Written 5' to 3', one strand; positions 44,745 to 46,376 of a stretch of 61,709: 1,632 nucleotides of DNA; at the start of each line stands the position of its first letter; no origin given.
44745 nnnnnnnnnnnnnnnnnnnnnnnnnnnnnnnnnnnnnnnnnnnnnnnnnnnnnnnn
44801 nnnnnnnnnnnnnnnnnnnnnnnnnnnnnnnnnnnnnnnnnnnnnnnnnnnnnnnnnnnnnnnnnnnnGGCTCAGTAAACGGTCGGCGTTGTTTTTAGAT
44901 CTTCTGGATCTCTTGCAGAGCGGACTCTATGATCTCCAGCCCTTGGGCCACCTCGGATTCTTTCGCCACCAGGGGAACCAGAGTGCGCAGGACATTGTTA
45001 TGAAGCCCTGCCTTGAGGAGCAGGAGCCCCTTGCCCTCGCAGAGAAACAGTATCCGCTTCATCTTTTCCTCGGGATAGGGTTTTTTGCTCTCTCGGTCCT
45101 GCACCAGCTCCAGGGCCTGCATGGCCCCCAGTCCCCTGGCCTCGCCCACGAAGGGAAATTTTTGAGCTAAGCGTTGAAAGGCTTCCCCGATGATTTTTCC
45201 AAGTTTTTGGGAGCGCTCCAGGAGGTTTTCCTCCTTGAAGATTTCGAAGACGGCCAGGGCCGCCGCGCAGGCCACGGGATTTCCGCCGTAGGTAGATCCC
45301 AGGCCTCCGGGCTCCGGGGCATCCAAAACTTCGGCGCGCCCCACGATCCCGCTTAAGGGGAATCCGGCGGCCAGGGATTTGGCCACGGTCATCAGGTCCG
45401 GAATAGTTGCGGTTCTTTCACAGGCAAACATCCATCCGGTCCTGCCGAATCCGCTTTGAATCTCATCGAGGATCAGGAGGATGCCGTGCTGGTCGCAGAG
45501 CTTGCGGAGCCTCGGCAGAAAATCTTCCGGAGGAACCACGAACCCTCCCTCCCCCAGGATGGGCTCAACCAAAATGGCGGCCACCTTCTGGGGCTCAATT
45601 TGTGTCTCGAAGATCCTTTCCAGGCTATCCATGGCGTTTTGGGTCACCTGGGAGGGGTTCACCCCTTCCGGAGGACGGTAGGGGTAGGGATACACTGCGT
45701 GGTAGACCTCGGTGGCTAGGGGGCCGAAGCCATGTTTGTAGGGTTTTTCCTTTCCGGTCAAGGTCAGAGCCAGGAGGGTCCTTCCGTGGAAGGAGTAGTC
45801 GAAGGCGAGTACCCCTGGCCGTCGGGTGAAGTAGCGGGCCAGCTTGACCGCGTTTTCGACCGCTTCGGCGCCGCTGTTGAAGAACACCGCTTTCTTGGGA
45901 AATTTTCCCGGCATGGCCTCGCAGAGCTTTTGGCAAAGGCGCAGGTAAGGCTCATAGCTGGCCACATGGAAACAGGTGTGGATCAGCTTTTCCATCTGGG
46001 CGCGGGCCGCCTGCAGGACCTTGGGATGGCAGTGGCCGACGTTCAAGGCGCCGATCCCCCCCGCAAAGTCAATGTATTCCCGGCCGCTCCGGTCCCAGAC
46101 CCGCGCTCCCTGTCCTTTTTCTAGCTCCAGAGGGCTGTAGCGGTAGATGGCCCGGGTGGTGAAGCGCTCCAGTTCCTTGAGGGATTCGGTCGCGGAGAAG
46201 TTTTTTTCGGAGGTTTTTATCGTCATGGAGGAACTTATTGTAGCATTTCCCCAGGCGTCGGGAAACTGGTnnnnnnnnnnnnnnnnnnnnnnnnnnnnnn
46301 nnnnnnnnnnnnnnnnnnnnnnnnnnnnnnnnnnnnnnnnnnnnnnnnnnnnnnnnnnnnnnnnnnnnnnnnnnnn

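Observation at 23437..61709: Family-1: a conserved hairpin-bearing mini-element, 9 copies, 7 of them inside intact protein-coding genes in three reading registers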

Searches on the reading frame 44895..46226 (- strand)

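Call 37: search_protein_families(library=pfam, proteins=[window:44895-46226:-])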
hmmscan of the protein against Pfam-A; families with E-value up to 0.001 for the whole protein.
window:44895-46226:- (443 aa): 1 family
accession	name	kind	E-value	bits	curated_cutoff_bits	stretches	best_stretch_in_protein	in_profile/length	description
PF00202.27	Aminotran_3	-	3.2e-124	415.1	30.5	1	33-437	11-403/403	Aminotransferase class-III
